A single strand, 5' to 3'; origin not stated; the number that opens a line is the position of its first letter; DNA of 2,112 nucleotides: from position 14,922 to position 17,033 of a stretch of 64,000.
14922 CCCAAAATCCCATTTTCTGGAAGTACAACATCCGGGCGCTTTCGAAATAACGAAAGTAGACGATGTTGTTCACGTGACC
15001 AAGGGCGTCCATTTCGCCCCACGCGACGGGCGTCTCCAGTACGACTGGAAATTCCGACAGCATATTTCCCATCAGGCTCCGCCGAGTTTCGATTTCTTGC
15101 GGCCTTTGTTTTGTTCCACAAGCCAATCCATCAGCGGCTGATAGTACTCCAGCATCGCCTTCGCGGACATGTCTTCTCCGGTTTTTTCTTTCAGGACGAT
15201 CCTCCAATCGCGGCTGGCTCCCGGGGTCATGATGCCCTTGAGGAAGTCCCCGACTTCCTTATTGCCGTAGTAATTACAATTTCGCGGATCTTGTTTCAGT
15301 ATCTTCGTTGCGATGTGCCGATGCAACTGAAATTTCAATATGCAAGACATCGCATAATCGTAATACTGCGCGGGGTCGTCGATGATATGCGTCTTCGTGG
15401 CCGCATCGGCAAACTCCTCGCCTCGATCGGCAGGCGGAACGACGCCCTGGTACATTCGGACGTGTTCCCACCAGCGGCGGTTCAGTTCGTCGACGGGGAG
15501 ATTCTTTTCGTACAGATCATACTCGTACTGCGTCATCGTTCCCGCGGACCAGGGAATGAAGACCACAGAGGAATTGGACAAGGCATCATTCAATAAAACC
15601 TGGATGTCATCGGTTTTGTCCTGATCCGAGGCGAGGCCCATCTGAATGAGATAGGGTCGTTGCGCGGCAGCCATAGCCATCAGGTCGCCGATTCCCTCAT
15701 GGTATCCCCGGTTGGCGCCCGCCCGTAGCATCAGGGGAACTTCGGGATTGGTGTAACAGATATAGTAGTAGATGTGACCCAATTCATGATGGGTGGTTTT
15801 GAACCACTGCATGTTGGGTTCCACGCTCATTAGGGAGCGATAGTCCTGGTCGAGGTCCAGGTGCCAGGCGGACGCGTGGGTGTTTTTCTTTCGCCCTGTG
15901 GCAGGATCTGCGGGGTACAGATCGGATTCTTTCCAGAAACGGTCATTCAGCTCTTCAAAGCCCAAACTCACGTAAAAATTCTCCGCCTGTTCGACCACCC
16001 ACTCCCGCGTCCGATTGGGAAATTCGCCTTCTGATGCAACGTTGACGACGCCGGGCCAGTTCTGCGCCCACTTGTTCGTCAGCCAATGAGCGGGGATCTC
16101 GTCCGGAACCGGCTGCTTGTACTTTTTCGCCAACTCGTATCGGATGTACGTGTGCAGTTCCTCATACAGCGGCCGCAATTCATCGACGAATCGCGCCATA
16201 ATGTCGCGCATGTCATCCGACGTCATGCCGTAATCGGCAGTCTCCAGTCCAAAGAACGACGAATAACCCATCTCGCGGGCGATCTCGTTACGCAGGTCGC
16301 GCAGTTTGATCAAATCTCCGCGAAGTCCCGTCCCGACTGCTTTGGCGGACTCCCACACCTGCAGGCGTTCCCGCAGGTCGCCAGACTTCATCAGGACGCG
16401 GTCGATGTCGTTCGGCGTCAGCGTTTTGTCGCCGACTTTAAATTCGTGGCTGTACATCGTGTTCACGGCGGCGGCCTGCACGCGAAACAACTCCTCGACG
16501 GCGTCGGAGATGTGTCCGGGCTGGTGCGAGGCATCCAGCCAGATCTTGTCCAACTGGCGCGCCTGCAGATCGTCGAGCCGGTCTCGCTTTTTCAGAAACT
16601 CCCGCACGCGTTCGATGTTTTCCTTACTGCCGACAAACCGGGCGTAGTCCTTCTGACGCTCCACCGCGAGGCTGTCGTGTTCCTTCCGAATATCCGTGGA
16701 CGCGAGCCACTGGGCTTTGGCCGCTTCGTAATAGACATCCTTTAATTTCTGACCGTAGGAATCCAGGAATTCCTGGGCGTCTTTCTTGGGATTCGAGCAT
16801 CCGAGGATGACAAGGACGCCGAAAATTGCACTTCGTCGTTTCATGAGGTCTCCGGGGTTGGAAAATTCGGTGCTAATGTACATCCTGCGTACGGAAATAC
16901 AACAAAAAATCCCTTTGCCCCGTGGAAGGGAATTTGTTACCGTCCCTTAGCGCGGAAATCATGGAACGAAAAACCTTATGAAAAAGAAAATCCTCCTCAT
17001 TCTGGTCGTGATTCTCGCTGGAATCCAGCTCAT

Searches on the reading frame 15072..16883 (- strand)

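Call 61: search_protein_families(library=pfam, proteins=[window:15072-16883:-], max_evalue=0.00001)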
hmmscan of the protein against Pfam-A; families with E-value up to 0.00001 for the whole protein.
window:15072-16883:- (603 aa): 1 family
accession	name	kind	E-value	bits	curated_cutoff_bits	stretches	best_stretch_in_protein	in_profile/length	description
PF01401.24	Peptidase_M2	-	2.1e-107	360.6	23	1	33-596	4-576/581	Angiotensin-converting enzyme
